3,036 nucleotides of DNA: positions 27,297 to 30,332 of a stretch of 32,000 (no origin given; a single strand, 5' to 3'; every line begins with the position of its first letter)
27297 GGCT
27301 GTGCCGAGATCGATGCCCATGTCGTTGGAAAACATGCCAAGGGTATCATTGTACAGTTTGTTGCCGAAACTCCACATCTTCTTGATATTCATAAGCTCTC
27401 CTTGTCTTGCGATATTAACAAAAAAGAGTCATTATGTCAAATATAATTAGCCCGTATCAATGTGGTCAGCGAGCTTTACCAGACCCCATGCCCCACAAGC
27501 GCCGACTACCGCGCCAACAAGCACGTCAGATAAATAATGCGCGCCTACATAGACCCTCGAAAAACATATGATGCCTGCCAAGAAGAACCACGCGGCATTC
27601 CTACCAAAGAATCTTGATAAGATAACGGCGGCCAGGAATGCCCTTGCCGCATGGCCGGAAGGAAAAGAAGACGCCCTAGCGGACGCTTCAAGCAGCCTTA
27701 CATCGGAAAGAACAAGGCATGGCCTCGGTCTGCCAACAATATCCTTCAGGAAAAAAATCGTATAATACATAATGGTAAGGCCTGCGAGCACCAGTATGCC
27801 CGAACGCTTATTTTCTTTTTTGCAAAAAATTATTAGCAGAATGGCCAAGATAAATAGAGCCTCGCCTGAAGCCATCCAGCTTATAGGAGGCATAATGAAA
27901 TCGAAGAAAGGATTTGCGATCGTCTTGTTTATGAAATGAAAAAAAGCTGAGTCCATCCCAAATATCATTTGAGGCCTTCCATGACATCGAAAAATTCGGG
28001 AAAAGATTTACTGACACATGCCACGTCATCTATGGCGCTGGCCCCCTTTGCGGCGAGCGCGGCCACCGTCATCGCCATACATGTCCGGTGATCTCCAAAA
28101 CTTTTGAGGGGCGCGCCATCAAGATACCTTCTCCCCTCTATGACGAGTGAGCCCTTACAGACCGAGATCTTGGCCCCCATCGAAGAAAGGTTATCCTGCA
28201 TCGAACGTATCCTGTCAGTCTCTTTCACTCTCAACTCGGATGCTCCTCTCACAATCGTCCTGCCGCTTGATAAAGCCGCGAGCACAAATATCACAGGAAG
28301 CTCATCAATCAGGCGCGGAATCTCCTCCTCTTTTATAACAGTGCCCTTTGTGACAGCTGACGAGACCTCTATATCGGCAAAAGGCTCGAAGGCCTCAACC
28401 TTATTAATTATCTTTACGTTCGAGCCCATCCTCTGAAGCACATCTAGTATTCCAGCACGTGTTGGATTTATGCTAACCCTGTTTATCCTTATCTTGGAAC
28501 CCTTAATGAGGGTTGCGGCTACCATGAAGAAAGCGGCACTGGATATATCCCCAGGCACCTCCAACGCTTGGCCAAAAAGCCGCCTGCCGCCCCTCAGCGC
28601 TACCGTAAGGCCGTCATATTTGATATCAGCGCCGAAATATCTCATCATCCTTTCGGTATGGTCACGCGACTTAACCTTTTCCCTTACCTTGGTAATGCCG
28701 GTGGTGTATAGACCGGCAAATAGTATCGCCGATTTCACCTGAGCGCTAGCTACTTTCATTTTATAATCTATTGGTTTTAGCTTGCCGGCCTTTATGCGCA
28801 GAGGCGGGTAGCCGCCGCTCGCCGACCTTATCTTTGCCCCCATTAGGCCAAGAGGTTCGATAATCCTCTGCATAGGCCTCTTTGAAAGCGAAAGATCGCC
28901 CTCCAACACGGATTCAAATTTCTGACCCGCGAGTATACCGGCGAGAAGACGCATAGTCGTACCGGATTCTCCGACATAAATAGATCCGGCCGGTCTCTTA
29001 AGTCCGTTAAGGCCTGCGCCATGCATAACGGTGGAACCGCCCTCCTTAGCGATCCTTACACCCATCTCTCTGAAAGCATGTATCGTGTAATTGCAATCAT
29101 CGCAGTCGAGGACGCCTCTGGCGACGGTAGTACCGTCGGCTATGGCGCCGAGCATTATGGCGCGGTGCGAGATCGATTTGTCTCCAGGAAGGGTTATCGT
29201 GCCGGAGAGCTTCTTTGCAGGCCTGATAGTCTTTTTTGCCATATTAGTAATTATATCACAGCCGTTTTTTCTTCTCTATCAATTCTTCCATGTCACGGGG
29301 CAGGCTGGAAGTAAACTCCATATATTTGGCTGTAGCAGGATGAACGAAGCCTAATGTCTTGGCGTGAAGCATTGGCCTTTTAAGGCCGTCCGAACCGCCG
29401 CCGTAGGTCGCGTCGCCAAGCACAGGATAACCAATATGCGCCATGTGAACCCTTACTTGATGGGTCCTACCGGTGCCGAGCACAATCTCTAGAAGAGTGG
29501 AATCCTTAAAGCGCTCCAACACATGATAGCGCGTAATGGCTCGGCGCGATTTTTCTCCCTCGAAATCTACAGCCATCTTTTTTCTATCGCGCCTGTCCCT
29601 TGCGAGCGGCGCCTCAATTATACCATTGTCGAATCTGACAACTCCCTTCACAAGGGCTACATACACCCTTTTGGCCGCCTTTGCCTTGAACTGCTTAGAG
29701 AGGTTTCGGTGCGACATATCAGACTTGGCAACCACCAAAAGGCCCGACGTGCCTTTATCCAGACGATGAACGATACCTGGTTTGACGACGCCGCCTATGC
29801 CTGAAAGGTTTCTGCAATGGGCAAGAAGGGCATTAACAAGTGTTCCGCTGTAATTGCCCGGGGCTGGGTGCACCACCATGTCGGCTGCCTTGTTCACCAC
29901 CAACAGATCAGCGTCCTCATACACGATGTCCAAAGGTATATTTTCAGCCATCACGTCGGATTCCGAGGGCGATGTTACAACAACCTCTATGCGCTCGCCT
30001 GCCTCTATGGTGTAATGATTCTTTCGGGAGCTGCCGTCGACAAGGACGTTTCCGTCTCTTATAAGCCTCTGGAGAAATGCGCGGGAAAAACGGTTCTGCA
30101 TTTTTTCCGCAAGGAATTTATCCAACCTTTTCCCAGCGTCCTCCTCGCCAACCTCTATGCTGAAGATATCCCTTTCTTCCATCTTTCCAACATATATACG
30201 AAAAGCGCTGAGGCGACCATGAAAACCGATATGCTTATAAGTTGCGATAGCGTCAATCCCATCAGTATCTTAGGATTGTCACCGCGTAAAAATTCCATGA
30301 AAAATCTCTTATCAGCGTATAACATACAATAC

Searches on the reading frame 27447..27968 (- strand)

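Call 27: search_protein_families(library=pfam, proteins=[window:27447-27968:-], max_evalue=0.0001)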
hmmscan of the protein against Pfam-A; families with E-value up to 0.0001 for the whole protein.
window:27447-27968:- (173 aa): 2 families
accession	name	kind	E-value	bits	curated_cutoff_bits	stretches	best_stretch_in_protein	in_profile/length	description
PF01569.27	PAP2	-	9.4e-24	84.1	27.2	1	59-166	4-124/130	PAP2 superfamily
PF14378.12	PAP2_3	-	1.7e-10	41.4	27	1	97-160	122-188/190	PAP2 superfamily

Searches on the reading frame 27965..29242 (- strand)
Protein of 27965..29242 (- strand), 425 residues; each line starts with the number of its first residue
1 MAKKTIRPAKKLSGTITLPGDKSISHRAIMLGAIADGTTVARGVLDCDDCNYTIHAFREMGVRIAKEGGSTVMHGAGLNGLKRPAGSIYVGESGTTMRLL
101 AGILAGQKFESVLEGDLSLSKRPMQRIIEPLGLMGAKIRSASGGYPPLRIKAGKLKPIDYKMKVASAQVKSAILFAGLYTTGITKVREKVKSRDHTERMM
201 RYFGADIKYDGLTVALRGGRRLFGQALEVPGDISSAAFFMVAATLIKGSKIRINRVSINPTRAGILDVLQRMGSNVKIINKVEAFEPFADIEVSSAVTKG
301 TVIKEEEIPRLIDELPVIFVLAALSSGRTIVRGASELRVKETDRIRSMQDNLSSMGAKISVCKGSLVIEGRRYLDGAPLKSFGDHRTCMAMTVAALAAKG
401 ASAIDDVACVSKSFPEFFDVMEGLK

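Call 27: search_protein_families(library=pfam, proteins=[window:27965-29242:-], max_evalue=0.0001)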
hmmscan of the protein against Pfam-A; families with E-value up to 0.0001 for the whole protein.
window:27965-29242:- (425 aa): 1 family
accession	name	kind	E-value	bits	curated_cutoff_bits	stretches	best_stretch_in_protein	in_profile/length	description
PF00275.25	EPSP_synthase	-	1.5e-116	390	22.8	1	7-421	2-417/417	EPSP synthase (3-phosphoshikimate 1-carboxyvinyltransferase)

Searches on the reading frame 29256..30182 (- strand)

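Call 27: search_protein_families(library=pfam, proteins=[window:29256-30182:-], max_evalue=0.0001)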
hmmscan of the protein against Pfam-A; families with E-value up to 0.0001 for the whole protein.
window:29256-30182:- (308 aa): 2 families
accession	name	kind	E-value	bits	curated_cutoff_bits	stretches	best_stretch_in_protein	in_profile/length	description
PF00849.27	PseudoU_synth_2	-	1.1e-31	110.5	26.8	1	92-249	1-152/152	RNA pseudouridylate synthase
PF01479.30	S4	-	4e-07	30.1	22.8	1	19-65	2-48/48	S4 domain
